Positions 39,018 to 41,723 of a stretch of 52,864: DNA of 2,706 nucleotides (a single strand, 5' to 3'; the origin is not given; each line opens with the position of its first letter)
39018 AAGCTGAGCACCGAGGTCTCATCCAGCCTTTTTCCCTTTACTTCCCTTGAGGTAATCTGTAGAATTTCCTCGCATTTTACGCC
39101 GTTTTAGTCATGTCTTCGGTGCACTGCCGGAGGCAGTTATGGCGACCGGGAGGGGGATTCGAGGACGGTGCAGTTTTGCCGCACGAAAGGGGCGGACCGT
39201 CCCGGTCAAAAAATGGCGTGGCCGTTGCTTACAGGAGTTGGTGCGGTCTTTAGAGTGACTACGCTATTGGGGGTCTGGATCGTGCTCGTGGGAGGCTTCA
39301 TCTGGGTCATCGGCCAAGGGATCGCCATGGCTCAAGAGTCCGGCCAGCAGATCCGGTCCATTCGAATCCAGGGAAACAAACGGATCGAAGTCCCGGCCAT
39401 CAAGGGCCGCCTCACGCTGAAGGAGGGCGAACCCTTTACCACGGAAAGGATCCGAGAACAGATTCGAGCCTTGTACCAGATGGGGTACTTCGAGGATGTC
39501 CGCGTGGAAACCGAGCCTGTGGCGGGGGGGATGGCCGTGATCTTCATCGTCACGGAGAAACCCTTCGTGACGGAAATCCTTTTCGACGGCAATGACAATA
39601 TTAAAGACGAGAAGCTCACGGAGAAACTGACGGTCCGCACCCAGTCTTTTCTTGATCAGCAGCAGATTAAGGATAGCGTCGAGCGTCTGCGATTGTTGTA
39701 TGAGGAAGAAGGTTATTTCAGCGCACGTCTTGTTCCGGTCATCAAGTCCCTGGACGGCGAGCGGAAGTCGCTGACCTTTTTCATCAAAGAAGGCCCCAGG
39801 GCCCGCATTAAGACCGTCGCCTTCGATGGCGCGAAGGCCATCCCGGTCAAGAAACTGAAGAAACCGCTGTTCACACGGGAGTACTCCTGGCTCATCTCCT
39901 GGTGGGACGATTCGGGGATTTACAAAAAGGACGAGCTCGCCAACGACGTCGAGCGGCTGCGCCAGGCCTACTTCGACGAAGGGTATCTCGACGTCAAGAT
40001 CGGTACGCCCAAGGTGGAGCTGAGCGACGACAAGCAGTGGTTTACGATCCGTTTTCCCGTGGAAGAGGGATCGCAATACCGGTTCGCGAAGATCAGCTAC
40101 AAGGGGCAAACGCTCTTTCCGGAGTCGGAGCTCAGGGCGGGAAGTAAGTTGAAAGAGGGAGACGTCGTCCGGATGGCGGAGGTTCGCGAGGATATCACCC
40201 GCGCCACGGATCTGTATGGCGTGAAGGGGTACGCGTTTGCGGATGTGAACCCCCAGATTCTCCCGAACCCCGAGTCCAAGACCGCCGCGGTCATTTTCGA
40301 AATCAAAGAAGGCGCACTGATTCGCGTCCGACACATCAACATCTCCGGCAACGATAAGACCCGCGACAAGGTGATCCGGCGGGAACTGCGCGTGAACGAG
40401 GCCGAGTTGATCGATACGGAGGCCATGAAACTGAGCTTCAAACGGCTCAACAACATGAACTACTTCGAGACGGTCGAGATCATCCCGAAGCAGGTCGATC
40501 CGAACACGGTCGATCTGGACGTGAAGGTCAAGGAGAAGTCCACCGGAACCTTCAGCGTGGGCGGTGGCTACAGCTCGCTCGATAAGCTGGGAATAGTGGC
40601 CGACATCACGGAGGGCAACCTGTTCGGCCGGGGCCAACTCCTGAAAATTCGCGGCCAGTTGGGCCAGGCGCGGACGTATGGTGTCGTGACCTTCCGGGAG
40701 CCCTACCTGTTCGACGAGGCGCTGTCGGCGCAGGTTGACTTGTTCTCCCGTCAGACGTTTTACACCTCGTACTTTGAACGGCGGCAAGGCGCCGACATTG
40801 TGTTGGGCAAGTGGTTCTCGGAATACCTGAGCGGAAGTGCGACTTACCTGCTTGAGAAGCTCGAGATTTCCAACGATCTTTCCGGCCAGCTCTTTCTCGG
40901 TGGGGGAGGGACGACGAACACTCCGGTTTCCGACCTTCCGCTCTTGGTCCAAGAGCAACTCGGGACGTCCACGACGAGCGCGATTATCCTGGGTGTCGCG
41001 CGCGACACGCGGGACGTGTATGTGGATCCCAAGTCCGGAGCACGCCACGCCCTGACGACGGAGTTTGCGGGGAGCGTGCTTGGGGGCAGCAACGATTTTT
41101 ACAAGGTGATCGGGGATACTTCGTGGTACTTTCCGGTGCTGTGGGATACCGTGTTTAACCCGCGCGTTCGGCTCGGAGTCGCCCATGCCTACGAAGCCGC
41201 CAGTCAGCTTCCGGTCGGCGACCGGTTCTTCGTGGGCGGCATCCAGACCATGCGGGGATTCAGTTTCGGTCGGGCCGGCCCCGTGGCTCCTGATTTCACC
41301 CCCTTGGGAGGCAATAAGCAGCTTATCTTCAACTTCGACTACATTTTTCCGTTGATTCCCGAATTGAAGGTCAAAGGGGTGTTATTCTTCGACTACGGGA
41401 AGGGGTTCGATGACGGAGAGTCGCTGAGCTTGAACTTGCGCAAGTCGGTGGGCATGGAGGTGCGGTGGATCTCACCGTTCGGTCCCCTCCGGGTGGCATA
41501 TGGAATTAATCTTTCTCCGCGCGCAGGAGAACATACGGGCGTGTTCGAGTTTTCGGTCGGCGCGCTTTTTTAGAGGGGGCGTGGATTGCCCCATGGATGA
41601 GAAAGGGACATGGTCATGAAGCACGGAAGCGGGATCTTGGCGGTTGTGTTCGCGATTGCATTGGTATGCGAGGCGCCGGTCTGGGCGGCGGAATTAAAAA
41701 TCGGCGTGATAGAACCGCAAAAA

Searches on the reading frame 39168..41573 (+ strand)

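Call 51: search_protein_families(library=pfam, max_evalue=0.00001, proteins=[window:39168-41573:+])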
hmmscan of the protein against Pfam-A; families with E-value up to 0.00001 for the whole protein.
window:39168-41573:+ (801 aa): 4 families
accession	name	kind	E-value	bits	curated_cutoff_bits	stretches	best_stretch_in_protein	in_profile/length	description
PF07244.20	POTRA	-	1.7e-67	224.6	21.3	5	304-382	1-79/79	Surface antigen variable number repeat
PF01103.29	Omp85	-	6.7e-62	210.3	24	1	484-799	1-323/325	Omp85 superfamily domain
PF08479.16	POTRA_2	-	3.5e-10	40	24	0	134-189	3-58/76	POTRA domain, ShlB-type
PF08478.15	POTRA_1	-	7e-06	26.7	23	0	62-114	3-55/69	POTRA domain, FtsQ-type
